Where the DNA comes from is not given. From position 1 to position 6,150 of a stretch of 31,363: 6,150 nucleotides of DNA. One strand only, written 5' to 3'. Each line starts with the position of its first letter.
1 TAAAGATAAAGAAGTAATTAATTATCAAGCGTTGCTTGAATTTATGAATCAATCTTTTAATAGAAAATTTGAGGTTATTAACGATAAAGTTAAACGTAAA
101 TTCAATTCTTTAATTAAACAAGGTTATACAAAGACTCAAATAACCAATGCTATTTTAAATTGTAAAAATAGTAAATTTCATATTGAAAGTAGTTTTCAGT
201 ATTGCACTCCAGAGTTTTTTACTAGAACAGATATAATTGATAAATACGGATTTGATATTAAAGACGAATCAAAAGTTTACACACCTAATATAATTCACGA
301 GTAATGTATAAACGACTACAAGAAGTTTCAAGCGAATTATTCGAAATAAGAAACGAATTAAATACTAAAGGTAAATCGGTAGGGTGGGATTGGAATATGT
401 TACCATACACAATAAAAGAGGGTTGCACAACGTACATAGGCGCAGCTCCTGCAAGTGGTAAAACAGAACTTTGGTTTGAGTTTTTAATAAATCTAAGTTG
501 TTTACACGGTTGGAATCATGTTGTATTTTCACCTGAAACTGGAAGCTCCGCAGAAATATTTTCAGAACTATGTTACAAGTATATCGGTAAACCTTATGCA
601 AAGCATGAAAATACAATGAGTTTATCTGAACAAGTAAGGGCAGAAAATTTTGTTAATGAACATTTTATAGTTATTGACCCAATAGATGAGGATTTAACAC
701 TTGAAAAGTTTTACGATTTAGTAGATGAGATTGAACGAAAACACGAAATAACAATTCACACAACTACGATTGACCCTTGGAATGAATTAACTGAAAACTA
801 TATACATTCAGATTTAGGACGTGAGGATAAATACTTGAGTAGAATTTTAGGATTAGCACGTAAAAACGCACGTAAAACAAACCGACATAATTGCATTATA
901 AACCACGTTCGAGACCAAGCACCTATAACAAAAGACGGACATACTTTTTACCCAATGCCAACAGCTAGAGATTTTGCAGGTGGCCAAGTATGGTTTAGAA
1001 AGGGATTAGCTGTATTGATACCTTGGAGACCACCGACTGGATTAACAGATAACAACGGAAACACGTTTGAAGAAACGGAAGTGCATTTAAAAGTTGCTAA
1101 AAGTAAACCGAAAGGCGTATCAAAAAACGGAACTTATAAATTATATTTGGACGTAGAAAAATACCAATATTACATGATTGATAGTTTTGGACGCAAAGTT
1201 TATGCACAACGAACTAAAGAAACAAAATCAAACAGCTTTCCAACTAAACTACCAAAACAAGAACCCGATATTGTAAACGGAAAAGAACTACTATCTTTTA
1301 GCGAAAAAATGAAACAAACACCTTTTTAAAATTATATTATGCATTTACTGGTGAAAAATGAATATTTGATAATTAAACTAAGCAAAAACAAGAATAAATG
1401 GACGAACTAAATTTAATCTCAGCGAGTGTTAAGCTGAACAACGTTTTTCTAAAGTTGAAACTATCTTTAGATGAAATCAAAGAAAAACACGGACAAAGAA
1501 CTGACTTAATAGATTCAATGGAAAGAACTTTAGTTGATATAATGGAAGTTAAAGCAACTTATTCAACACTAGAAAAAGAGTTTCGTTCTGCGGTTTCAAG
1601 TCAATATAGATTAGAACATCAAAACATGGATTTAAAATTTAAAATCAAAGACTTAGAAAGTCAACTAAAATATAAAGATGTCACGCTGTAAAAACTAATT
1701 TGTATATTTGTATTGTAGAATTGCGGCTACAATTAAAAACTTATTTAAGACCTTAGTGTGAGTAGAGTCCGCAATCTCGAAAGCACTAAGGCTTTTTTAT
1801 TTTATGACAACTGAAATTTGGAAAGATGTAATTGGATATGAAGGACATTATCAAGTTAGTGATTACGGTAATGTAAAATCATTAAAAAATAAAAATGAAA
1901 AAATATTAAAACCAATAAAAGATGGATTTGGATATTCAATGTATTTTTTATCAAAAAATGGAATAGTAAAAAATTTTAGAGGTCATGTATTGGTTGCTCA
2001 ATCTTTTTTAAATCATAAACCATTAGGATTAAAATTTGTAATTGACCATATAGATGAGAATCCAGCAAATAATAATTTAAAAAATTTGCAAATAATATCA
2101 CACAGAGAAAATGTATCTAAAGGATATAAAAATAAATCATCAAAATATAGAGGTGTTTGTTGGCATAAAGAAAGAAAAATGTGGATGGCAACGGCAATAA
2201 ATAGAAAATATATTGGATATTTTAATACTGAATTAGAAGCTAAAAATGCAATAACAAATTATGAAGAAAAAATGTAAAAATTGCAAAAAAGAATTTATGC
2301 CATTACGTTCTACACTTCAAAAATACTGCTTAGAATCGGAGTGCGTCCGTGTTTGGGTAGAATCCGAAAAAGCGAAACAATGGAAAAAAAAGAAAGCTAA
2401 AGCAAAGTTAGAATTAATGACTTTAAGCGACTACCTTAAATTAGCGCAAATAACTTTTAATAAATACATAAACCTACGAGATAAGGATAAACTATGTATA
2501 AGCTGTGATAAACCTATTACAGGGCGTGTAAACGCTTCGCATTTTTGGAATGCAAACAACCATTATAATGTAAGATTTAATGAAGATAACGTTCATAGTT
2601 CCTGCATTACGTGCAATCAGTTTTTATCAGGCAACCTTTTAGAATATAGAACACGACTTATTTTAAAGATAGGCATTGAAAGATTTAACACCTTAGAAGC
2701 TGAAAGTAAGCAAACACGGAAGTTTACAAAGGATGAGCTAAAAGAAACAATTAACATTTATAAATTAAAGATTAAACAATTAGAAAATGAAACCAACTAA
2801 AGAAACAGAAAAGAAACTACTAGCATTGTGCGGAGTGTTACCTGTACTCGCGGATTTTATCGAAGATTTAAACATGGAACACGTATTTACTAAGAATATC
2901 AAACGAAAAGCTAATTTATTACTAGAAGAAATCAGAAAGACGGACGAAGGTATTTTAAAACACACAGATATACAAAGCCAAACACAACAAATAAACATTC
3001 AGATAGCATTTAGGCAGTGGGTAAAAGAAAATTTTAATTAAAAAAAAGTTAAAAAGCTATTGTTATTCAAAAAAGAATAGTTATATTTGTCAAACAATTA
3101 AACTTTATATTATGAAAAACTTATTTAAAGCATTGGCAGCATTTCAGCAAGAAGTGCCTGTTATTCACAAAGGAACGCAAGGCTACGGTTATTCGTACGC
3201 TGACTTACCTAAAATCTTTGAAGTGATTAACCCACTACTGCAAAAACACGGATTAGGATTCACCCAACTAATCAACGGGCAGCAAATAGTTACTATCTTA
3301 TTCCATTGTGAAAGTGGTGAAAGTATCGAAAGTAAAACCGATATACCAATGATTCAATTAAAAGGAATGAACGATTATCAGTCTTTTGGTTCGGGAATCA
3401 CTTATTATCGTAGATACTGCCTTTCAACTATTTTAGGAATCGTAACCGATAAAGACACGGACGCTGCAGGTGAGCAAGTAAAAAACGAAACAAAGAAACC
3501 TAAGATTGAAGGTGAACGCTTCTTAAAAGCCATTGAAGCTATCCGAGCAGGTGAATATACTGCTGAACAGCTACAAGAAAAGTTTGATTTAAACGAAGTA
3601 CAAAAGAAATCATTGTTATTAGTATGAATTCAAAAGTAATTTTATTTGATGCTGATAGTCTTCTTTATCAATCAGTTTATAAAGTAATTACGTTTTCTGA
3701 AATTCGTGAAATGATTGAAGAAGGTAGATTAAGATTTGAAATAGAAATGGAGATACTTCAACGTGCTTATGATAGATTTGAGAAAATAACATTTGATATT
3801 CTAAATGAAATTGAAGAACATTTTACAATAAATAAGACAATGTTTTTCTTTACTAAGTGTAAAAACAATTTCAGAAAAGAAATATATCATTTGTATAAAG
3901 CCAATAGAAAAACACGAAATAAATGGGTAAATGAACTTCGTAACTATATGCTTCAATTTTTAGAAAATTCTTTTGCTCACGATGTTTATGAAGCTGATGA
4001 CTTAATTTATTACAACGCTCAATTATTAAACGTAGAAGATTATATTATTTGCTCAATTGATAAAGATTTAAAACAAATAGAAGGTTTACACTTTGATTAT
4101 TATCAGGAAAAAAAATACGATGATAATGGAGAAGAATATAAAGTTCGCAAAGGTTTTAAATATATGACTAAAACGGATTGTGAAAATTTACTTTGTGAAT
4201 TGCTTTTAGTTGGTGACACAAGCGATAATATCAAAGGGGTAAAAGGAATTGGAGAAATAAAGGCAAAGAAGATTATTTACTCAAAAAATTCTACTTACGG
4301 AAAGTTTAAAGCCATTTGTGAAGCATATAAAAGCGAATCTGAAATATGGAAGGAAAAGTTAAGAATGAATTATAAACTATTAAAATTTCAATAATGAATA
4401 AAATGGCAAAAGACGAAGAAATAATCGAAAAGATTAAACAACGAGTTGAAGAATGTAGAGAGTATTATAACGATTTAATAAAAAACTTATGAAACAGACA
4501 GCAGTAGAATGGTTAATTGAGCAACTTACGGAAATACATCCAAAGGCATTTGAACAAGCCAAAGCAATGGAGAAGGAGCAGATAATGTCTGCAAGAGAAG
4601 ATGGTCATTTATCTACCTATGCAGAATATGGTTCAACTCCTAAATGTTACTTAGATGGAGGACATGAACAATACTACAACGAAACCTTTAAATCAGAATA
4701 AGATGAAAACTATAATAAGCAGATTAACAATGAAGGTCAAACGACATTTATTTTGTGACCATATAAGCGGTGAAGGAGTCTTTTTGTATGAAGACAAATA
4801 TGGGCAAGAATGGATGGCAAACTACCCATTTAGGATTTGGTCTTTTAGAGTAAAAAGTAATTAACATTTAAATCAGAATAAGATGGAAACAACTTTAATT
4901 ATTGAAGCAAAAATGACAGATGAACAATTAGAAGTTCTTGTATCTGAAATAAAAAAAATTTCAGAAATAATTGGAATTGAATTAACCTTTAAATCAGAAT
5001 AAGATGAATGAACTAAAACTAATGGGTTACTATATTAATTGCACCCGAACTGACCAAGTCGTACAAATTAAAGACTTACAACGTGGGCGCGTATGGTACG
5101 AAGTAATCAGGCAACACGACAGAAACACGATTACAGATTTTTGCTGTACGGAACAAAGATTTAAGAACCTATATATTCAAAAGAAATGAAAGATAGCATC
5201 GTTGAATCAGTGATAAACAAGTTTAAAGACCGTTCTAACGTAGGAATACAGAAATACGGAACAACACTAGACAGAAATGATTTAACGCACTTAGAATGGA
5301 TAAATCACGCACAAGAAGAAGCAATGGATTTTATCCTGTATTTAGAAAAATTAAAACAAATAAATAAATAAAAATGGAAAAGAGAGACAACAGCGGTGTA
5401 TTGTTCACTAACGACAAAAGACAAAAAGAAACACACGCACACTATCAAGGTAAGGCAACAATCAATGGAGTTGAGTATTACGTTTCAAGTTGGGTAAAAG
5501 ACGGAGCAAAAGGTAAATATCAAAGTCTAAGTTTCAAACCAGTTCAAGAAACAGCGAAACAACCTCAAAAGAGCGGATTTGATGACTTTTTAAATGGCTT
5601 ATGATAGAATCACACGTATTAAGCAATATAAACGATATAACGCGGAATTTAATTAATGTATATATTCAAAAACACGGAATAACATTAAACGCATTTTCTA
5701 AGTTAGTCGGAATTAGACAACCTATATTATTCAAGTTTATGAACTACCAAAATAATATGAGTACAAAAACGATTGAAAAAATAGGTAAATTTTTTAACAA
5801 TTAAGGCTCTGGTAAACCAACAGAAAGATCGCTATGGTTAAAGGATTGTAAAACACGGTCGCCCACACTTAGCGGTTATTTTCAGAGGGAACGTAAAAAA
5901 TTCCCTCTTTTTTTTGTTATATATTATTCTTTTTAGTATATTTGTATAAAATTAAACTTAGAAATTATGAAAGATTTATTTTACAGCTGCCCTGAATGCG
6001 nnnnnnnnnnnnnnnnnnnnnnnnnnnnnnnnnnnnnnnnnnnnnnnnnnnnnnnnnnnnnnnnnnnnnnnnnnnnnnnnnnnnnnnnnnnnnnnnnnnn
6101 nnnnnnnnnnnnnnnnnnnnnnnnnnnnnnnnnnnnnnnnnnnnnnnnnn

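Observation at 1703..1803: Promoter-proximal two-hairpin leader with 7-nt loop-loop complementarity (first of three with the same architecture)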

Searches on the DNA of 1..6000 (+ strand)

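Call 7: search_dna_similar(query=window:1-6000:+, collection=phages, mode=near, max_rows=20)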
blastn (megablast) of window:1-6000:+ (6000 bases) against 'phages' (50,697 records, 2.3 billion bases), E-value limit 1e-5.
No match.
